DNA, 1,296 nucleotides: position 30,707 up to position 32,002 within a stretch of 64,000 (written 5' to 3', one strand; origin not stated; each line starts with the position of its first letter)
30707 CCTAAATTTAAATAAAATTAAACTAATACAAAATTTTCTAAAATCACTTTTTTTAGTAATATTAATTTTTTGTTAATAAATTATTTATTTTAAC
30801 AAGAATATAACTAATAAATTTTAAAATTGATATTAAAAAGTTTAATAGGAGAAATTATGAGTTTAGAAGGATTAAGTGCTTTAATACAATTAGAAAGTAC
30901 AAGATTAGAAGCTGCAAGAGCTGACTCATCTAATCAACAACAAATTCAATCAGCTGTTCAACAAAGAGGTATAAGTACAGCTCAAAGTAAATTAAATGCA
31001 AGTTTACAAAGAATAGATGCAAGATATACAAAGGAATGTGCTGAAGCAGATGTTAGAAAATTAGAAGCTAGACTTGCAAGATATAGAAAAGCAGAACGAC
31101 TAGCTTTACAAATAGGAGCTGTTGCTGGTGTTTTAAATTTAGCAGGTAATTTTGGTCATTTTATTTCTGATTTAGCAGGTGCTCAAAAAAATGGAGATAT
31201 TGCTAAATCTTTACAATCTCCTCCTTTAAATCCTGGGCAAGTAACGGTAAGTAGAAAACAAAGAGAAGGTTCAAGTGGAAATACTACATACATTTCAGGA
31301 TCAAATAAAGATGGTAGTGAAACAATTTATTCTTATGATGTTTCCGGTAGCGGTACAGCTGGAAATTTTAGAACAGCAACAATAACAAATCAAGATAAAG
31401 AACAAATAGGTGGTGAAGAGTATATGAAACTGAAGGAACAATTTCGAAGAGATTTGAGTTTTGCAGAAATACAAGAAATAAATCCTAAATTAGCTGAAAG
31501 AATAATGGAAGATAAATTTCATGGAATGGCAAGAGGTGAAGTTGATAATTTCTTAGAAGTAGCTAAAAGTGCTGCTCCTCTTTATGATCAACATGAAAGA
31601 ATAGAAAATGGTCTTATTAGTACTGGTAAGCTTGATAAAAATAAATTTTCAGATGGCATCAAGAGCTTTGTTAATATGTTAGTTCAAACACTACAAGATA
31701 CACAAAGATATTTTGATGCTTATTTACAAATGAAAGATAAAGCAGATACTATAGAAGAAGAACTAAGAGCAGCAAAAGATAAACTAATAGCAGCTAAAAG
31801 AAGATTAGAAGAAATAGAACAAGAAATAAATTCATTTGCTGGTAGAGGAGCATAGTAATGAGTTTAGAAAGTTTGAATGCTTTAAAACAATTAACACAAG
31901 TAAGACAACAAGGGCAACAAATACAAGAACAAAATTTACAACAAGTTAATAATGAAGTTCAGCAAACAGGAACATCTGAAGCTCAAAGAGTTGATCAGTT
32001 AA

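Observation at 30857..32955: Tandem paralogue pair with a translocator-like layout beside tRNA-Val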

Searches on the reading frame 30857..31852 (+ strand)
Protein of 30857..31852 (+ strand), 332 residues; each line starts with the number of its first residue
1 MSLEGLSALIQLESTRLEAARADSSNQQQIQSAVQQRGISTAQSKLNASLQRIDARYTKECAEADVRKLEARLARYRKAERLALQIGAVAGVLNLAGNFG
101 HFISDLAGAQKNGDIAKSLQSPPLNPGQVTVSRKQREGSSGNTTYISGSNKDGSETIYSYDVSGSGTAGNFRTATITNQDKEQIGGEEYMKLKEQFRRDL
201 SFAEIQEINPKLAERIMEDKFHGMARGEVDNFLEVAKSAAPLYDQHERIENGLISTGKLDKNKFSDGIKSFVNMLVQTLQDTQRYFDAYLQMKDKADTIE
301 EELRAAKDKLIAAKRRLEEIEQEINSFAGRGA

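Call 5: search_protein_families(library=pfam, proteins=[window:30857-31852:+], max_evalue=1)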
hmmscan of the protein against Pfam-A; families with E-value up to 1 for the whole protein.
window:30857-31852:+ (332 aa): 5 families
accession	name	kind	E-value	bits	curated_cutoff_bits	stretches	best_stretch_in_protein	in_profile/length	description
PF05816.16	TelA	-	0.007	15.9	30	1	258-323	59-126/332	Toxic anion resistance protein (TelA)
PF20882.2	Sos7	-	0.084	13.5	27.3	1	295-328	35-68/75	Kinetochore protein Sos7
PF01316.27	Arg_repressor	-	0.1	12.8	27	1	24-58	19-53/70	Arginine repressor, DNA binding domain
PF17150.9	CHASE6_C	-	0.15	13.1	27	0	200-283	24-75/80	C-terminal domain of two-partite extracellular sensor domain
PF25008.1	DUF7784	-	0.46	10.5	27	1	11-81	93-163/182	Domain of unknown function (DUF7784)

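Call 9: search_solved_structures(query=window:30857-31852:+, max_evalue=10)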
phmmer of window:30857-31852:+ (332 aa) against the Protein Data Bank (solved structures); distinct sequences matched with E-value up to 10: 1.
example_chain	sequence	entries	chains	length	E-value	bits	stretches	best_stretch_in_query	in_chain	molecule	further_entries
7qve_l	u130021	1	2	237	0.14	15.5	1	185-221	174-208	Proteasome subunit alpha type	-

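Call 12: find_homologous_proteins(query=window:30857-31852:+)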
Query window:30857-31852:+ (332 aa): 11 proteins with E <= 0.001 among 8000 candidates.
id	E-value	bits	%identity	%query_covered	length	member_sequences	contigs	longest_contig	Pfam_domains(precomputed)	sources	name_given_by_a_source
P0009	1.2e-206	703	100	100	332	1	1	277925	-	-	-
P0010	6.8e-155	534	76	100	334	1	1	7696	-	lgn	-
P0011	5.3e-145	501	72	100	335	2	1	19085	-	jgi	-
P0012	4.3e-80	288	48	100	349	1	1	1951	-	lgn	-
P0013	3.0e-67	246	44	100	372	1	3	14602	-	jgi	jgi:hypothetical protein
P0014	4.2e-56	209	43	73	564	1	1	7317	-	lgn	-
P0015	7.5e-54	202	45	73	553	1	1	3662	-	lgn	-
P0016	3.6e-53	200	41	73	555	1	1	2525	-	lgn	-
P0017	1.7e-52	197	43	73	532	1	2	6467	-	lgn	-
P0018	2.9e-50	190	41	73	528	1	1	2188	-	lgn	-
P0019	3.0e-49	187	41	73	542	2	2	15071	-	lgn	-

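Call 22: find_encoding_contigs(protein=P0019, flank=10000, max_places=3)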
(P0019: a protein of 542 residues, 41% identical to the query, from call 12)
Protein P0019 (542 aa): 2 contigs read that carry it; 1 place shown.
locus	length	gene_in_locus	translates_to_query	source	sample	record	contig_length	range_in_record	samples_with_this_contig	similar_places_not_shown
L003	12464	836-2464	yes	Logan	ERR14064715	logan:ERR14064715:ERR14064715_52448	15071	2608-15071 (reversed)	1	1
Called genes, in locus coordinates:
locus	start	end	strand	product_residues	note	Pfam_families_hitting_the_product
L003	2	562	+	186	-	?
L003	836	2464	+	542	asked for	-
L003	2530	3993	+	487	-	-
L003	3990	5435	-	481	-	PF12282:GAF_PdtaS (weak), PF07536:HWE_HK, PF07568:HisKA_2, PF13581:HATPase_c_2, PF02518:HATPase_c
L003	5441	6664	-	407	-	PF07690:MFS_1, PF00083:Sugar_tr, PF07690:MFS_1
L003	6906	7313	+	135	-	-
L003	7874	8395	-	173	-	-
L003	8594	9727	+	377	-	PF03435:Sacchrp_dh_NADP, PF08659:KR (weak), PF13460:NAD_binding_10 (weak)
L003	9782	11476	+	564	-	PF14684:Tricorn_C1, PF03572:Peptidase_S41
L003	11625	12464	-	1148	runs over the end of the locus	?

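Call 23: find_encoding_contigs(protein=P0013, flank=10000, max_places=3)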
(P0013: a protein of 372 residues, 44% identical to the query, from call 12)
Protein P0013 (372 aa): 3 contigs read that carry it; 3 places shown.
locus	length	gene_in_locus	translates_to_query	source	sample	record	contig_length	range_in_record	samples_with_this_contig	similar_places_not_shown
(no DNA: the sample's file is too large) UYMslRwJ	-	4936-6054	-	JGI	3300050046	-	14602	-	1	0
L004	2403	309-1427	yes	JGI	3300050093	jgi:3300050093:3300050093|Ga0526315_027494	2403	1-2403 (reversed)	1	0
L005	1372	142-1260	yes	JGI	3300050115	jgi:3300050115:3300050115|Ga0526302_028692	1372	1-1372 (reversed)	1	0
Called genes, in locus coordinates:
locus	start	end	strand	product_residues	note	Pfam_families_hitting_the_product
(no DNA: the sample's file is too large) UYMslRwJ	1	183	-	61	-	?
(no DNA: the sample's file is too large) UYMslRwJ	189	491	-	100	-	PF04296:YlxR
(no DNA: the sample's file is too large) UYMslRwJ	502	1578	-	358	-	PF08529:NusA_N, PF00575:S1 (weak), PF13184:KH_NusA_1st, PF00013:KH_1 (faint), PF26594:KH_NusA_2nd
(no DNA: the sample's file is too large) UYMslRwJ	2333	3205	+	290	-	PF00590:TP_methylase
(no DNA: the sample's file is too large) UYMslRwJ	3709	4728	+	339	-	PF00140:Sigma70_r1_2, PF04542:Sigma70_r2, PF04539:Sigma70_r3, PF04545:Sigma70_r4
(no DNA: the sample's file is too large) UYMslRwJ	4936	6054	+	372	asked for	-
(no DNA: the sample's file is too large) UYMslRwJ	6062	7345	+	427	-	-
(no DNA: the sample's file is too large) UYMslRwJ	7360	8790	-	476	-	PF12282:GAF_PdtaS (weak), PF07536:HWE_HK, PF07568:HisKA_2, PF13581:HATPase_c_2 (weak), PF02518:HATPase_c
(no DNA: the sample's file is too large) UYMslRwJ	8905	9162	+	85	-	-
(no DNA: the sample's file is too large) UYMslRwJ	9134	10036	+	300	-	PF08501:Shikimate_dh_N, PF01488:Shikimate_DH (weak), PF18317:SDH_C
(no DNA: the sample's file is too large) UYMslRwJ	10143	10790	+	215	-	-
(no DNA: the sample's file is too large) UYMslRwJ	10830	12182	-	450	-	PF00282:Pyridoxal_deC, PF00155:Aminotran_1_2, PF00266:Aminotran_5, PF01212:Beta_elim_lyase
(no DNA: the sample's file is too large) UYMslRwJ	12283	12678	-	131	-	-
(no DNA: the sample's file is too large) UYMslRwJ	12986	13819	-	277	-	-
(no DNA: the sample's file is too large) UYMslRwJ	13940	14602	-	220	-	?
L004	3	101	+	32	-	?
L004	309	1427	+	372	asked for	-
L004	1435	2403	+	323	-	?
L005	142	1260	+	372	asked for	-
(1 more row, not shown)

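Call 26: predict_structure(alignment_id=A1)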
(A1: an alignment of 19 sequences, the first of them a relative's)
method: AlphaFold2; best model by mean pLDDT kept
length: 332 residues; sequences in the alignment: 19
mean_pLDDT: 72.0   pTM: 0.44
mean pLDDT of the five models: 72.0, 66.0, 64.5, 60.5, 58.7
residues with pLDDT >= 90: 8; 70-90: 223; 50-70: 54; < 50: 47
segments of 3 or more residues with pLDDT < 50: 91-115, 261-276, 330-332
pLDDT, mean of each block of 10 residues (from residue 1): 63 73 78 76 79 83 78 68 56 42 34 51 82 81 88 86 78 86 87 89 89 85 75 81 76 66 41 48 59 71 80 83 69 44
secondary structure, 60 per line:
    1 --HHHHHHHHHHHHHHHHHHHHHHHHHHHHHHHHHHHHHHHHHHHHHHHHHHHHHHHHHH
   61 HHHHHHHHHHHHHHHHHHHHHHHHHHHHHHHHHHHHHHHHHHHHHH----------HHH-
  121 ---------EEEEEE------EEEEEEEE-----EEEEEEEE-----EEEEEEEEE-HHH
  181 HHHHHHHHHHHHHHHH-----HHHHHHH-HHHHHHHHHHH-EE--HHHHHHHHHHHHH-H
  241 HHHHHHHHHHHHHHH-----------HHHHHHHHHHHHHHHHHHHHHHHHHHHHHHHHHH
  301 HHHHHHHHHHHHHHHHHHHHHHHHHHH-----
elements in order: H3-106 E130-135 E142-149 E155-162 E168-176 H178-196 H202-208 H210-220 H226-238 H240-255 H267-327
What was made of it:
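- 31100..31165 (+): Hydrophobic Gly/Ala-rich segment of A (residues 82-103, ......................), preceded by a cluster of 7 Lys/Arg. AF2 pLDDT is below 50 for residues 91-115 (call 26).
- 31232..31621 (+): Core domain of A (about residues 126-255): four-strand beta-meander followed by helices. AF2 pLDDT is about 75-89 (call 26).
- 31655..31837 (+): C-terminal conserved helix of A (residues 267-327). AF2 (call 26).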

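Call 30: fold_search(model_id=the predicted structure, library=pdb)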
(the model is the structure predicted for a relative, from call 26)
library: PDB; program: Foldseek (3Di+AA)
matches with E <= 10: 430; with E <= 0.001: 0
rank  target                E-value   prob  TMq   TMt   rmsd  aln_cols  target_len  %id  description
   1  6qpq_C                2.2e-02  0.30  0.12  0.11  32.5       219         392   13  The structure of the cohesin head module elucidates the mechanism of ring opening (released 2020-02-05)
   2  6qpq_A                5.7e-02  0.23  0.14  0.11  33.5       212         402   14  The structure of the cohesin head module elucidates the mechanism of ring opening (released 2020-02-05)
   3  1yqf_C                1.2e-01  0.11  0.13  0.20  16.6       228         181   12  Hypothetical protein from leishmania major unknown function sequence homologue to human p32 protein (released 2005-02-22)
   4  6uxe_D                1.2e-01  0.12  0.11  0.21  15.5       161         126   11  Structure of the human mitochondrial desulfurase complex Nfs1-ISCU2(M140I)-ISD11 with E.coli ACP1 at 1.57 A resolution (released 2019-11-20)
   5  7rtk_D                1.3e-01  0.13  0.11  0.22  16.1       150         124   11  Structure of the (NIAU)2 complex with N-terminal mutation of ISCU2 Y35D at 2.5 A resolution (released 2021-08-25)
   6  1yqf_E                1.3e-01  0.11  0.13  0.20  17.0       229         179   14  Hypothetical protein from leishmania major unknown function sequence homologue to human p32 protein (released 2005-02-22)
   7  1yqf_A                1.7e-01  0.13  0.15  0.23  17.0       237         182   11  Hypothetical protein from leishmania major unknown function sequence homologue to human p32 protein (released 2005-02-22)
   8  7wzf                  1.9e-01  0.95  0.14  0.19   5.9        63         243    8  Structural and mechanism analysis of YunM (released 2023-02-22)
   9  7tve_D                2.4e-01  0.15  0.16  0.12  36.2       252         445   11  ATP and DNA bound SMC5/6 core complex (released 2022-06-22)
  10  7w1m_A                2.7e-01  0.14  0.13  0.11  29.0       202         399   13  Cryo-EM structure of human cohesin-CTCF-DNA complex (released 2023-05-31)
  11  3nm7_A                3.0e-01  0.38  0.15  0.43   8.2        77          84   16  Crystal Structure of Borrelia burgdorferi Pur-alpha (released 2010-10-06)
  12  6ixv_D                3.2e-01  0.66  0.30  0.43  16.5       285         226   14  Crystal structure of SH3BP5-Rab11a (released 2019-03-20)
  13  3nm7_C                4.0e-01  0.35  0.15  0.47   6.3        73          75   15  Crystal Structure of Borrelia burgdorferi Pur-alpha (released 2010-10-06)
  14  6w1d_D                4.0e-01  0.08  0.11  0.22  15.4       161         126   10  Structure of human mitochondrial complex Nfs1-ISCU2 (WT)-ISD11 with E.coli ACP1 at 1.8 A resolution (NIAU)2 (released 2020-03-18)
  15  6ixv_C                4.5e-01  0.57  0.30  0.43  16.1       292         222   13  Crystal structure of SH3BP5-Rab11a (released 2019-03-20)
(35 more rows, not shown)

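Call 31: search_protein_representatives(alignment_id=A1)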
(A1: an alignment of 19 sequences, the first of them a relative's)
Query: 19 sequences, 339 profile positions. Proteins with E-value up to 0.001 (for the whole library): 57; up to 1e-10: 45; up to 1e-30: 37. The best 57 are listed.
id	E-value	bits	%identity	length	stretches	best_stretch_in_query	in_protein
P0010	8.2e-140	482.7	-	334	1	1-339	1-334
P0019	1.8e-138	478.2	-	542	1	1-339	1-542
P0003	1.2e-132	459.1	-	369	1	1-338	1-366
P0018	7.1e-132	456.6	-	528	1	1-339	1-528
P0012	1.1e-126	439.4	-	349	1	1-339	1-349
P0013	1.2e-125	436.1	-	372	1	1-339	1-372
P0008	1.6e-108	379.8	-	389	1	1-338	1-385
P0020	7.0e-107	374.4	-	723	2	2-272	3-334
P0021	1.1e-95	337.6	-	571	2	1-266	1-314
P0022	6.3e-92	325.2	-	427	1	1-338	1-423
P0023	8.8e-92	324.7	-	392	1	1-338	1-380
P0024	9.2e-92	324.7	-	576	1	1-339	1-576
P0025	2.9e-91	323.0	-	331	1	1-339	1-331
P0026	8.9e-91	321.4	-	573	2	1-244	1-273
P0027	3.2e-89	316.3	-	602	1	1-339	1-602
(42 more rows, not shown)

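Call 35: search_solved_structures(query=A2, max_evalue=10, show_alignments=2)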
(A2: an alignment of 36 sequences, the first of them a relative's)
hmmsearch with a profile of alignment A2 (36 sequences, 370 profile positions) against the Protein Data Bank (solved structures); distinct sequences matched with E-value up to 10: 11.
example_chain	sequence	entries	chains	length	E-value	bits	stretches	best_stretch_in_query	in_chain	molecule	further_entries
2hqo_A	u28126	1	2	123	0.084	15.5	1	92-171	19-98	Putative TRANSCRIPTIONAL REGULATOR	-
2pln_A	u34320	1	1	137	0.11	15.1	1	92-170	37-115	Response regulator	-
9cfs_A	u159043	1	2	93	0.31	13.7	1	258-333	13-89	Long regulatory protein rop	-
2hqr_A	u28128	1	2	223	0.34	13.5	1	92-171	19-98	Putative TRANSCRIPTIONAL REGULATOR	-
4o2x_A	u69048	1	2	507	0.9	12.1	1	313-367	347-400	Maltose-binding periplasmic protein, ATP-dependent Clp protease adaptor protein ClpS conta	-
8oyx_A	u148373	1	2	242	1.1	11.9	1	256-351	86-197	De novo designed soluble GPCR-like protein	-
1cos_A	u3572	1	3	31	2.9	10.5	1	327-353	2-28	COILED SERINE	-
5kb2_A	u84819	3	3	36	4.3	9.9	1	322-352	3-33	Zn(II)(H2O)(GRAND Coil Ser-L12AL16C)3- | Hg(II)(GRAND CoilSerL12AL16C)3- | Pb(II)(GRAND CoilSerL12AL16C)3-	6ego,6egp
4uos_A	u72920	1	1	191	5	9.7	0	251-307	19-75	DESIGNED HELICAL BUNDLE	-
1g6u_A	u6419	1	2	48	5.1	9.6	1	319-346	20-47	DOMAIN SWAPPED DIMER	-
9fho_A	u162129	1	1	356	6.1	9.4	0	45-72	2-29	arginine kinase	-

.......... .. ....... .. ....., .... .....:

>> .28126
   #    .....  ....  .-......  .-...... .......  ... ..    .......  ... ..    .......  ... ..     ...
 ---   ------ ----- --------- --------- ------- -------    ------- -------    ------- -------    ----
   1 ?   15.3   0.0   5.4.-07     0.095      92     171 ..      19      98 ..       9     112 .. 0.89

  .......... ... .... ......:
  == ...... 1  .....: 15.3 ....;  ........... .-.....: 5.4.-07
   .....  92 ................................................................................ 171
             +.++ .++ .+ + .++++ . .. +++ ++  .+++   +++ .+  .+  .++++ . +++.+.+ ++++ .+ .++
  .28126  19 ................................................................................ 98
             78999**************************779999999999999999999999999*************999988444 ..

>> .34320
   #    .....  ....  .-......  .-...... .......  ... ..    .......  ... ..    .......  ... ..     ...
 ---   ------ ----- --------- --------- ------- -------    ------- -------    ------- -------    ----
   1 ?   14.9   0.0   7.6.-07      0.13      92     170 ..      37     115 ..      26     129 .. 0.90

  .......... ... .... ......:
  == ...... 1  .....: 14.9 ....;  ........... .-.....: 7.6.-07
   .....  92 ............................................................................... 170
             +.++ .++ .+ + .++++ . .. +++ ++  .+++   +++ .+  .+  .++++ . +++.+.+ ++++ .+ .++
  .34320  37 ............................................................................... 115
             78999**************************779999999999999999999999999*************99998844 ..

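Call 36: find_related_loci(query=A1, collection=genome_contigs, flank=10000)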
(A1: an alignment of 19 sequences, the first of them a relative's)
Query A1 (332 aa) in genome_contigs; peptide patterns used: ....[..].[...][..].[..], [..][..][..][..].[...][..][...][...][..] (x = any residue, [..] = any of these).
173 stretches matched a pattern; 4 encode a relative of the query (tblastn E <= 1e-3); 4 distinct loci.
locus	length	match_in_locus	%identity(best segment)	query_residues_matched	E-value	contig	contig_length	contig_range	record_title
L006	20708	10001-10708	49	2-235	5e-65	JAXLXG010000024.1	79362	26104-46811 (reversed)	MAG: Candidatus Sericytochromatia bacterium isolate STL-CYA1 C3.25.fa-24, whole genome shotgun sequence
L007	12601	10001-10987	36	1-332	3e-59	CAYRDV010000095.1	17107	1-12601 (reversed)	MAG TPA_asm: uncultured Candidatus Sericytochromatia bacterium isolate binchicken_co248_139 genome assembly, contig: NOD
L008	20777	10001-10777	43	1-250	2e-51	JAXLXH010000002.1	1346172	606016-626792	MAG: Candidatus Sericytochromatia bacterium isolate STL-CYA2 C3.87.fa-2, whole genome shotgun sequence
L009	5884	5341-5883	46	1-177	5e-44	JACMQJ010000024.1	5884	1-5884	MAG: Candidatus Sericytochromatia bacterium isolate LF-bin-423 FL-bin-423-contig-k141_27688, whole genome shotgun sequen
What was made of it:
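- Tried and rejected: It was repeated with the narrower alignment (call 36).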

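Call 40: search_protein_families(library=pfam, proteins=[L008:8610-9797:-, L008:7663-8529:-, L008:6201-7640:-, L008:12973-13638:-, L008:13640-14998:-, L008:14998-15642:-, L008:9971-11662:+, L008:11687-12910:+, L007:8778-9812:+, L006:14101-14427:+], max_evalue=0.001)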
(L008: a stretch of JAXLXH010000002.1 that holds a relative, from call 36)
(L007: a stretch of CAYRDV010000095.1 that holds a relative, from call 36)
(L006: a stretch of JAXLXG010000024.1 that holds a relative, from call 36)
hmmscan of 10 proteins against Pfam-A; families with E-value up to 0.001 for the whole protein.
L008:8610-9797:- (395 aa): 1 family
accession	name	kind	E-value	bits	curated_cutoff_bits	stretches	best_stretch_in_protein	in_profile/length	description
PF02515.22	CoA_transf_3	-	8.5e-130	433.6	23.3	1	4-371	1-366/366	CoA-transferase family III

L008:7663-8529:- (288 aa): 1 family
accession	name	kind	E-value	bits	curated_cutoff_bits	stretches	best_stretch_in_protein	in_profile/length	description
PF02169.21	LPP20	-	0.00017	22.4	25.9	0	68-138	24-95/97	LPP20 lipoprotein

L008:6201-7640:- (479 aa): 5 families
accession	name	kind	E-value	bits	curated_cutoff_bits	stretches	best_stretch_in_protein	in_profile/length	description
PF13620.12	CarboxypepD_reg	-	4.9e-16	59.3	32.3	2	64-125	4-65/82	Carboxypeptidase regulatory-like domain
PF09822.16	ABC_transp_aux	-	1.1e-09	38.5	34.7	1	267-425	18-200/288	ABC-type uncharacterized transport system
PF14258.12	DUF4350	-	5.6e-08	33.7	30.4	1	281-477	23-181/181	Domain of unknown function (DUF4350)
PF15976.11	CooC_C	-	0.00033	21.1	29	0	141-200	9-67/93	CS1-pili formation C-terminal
PF23355.1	IFT52_GIFT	-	0.00075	19.1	27.2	0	262-461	13-221/246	IFT52 GIFT domain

L008:12973-13638:- (221 aa): 3 families
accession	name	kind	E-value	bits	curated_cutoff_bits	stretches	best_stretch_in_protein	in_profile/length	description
PF00485.24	PRK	-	1.3e-45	156.1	22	1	6-191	1-195/196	Phosphoribulokinase / Uridine kinase family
PF13238.12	AAA_18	-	7.7e-06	26.8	29.4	1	7-146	1-112/128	AAA domain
PF01121.26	CoaE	-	0.00024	21.3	27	0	5-26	1-22/180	Dephospho-CoA kinase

L008:13640-14998:- (452 aa): 5 families
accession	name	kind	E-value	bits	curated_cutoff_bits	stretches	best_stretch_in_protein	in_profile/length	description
PF00448.28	SRP54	-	4.7e-74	248.7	22.7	1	236-435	2-195/196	SRP54-type protein, GTPase domain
PF02881.24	SRP54_N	-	1.3e-12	48.2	22.4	1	152-203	1-60/75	SRP54-type protein, helical bundle domain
PF13401.12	AAA_22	-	1.1e-05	26.2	27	1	237-360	7-121/130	AAA domain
PF07728.20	AAA_5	-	0.00012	22.5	22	1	238-322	2-87/139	AAA domain (dynein-related subfamily)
PF13604.12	AAA_30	-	0.00015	22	27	1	234-331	17-102/191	AAA domain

L008:14998-15642:- (214 aa): 1 family
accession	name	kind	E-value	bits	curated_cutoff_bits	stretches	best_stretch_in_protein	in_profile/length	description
PF01029.23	NusB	-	6.1e-21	75.6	23.1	1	104-201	37-133/133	NusB family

L008:9971-11662:+ (563 aa): 0 families

L008:11687-12910:+ (407 aa): 0 families

L007:8778-9812:+ (344 aa): 4 families
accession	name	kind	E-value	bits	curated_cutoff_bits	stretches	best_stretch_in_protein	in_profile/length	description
PF04542.20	Sigma70_r2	-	7.1e-22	77.4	24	1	109-178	1-70/71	Sigma-70 region 2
PF04539.22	Sigma70_r3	-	1.2e-20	73.9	25.3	1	188-262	1-75/78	Sigma-70 region 3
PF04545.22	Sigma70_r4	-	3.2e-20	71.8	24.1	1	278-330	2-50/50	Sigma-70, region 4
PF00140.25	Sigma70_r1_2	-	9.9e-16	57.9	22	1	72-102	2-32/34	Sigma-70 factor, region 1.2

L006:14101-14427:+ (108 aa): 1 family
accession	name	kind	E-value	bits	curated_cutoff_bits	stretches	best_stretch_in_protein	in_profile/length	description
PF13592.12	HTH_33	-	1.8e-09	37.5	25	1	68-102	6-40/60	Winged helix-turn helix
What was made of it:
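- The sigma has regions 1.2 to 4, so it is group 1/2-like and not ECF (call 40).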

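Call 41: find_related_loci(query=A1, collection=metagenome_contigs, flank=10000)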
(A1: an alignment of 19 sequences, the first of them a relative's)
Query A1 (332 aa) in metagenome_contigs; peptide patterns used: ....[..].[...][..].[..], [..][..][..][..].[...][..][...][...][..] (x = any residue, [..] = any of these).
294 stretches matched a pattern; 2 encode a relative of the query (tblastn E <= 1e-3); 2 distinct loci.
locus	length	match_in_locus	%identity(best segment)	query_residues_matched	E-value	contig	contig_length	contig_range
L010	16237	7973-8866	36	1-263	6e-42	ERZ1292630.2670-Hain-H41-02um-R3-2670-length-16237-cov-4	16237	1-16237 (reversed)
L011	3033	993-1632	41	1-332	2e-14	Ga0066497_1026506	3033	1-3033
